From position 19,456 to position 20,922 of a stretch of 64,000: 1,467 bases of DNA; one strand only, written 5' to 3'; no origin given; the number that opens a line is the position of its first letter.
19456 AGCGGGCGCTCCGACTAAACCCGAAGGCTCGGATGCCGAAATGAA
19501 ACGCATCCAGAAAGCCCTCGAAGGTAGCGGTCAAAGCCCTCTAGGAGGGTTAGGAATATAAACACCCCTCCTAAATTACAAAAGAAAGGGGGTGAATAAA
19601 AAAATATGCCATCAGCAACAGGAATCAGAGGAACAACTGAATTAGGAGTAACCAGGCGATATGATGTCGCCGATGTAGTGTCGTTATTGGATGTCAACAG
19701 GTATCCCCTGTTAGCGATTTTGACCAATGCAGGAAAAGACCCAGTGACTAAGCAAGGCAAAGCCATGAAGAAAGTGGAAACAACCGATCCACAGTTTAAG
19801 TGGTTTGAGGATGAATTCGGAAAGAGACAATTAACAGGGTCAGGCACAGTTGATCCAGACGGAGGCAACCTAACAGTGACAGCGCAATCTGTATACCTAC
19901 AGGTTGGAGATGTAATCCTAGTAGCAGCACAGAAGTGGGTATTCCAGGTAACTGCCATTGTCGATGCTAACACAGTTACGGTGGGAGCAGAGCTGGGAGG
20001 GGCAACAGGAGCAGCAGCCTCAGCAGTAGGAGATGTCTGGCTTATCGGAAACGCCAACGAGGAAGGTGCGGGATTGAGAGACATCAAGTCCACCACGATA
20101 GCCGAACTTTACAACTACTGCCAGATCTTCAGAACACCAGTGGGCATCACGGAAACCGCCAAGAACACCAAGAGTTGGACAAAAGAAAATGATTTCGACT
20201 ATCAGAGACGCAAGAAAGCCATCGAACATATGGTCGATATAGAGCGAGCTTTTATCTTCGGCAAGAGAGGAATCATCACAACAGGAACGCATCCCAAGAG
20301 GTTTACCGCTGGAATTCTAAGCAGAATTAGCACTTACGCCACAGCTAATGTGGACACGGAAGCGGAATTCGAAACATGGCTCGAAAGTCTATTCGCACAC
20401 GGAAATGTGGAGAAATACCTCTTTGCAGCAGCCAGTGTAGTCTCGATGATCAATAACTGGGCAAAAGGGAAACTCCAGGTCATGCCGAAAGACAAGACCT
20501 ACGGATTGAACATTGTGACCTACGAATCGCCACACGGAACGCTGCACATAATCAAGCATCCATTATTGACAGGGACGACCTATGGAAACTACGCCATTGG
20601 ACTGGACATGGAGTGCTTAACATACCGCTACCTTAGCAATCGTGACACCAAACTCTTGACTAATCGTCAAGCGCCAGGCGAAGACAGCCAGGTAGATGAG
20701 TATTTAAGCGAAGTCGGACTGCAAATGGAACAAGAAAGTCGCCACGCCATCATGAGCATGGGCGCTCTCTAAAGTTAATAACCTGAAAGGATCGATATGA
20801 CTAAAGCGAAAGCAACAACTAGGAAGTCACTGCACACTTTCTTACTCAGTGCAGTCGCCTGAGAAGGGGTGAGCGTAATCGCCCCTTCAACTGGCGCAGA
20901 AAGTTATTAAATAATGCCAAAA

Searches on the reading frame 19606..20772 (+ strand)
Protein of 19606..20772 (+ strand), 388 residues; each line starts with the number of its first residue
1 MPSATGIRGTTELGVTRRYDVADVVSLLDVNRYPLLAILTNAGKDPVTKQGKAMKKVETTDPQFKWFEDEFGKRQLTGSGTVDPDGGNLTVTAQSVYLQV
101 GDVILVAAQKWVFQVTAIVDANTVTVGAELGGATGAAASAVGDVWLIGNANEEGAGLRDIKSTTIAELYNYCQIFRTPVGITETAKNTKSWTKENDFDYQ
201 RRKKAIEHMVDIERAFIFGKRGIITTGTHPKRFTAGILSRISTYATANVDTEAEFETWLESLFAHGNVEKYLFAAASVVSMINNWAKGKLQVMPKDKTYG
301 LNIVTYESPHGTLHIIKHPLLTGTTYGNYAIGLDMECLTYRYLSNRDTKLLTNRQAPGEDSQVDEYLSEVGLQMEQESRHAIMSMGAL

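Call 31: search_protein_families(library=phrogs, proteins=[window:19606-20772:+], max_evalue=0.00001)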
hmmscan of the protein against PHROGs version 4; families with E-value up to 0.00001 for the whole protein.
window:19606-20772:+ (388 aa): 1 family
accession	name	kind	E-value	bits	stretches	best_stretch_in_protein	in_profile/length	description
phrog_1328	-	head and packaging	1.8e-39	137.4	1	18-382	21-302/583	major head protein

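Call 32: search_protein_families(library=pfam, proteins=[window:19606-20772:+], max_evalue=0.001)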
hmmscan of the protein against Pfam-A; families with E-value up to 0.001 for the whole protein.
window:19606-20772:+ (388 aa): 1 family
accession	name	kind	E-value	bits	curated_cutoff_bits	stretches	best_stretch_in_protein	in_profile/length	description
PF17236.8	SU10_MCP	-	7.6e-47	160.7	24.1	1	17-383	11-288/292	SU10 major capsid protein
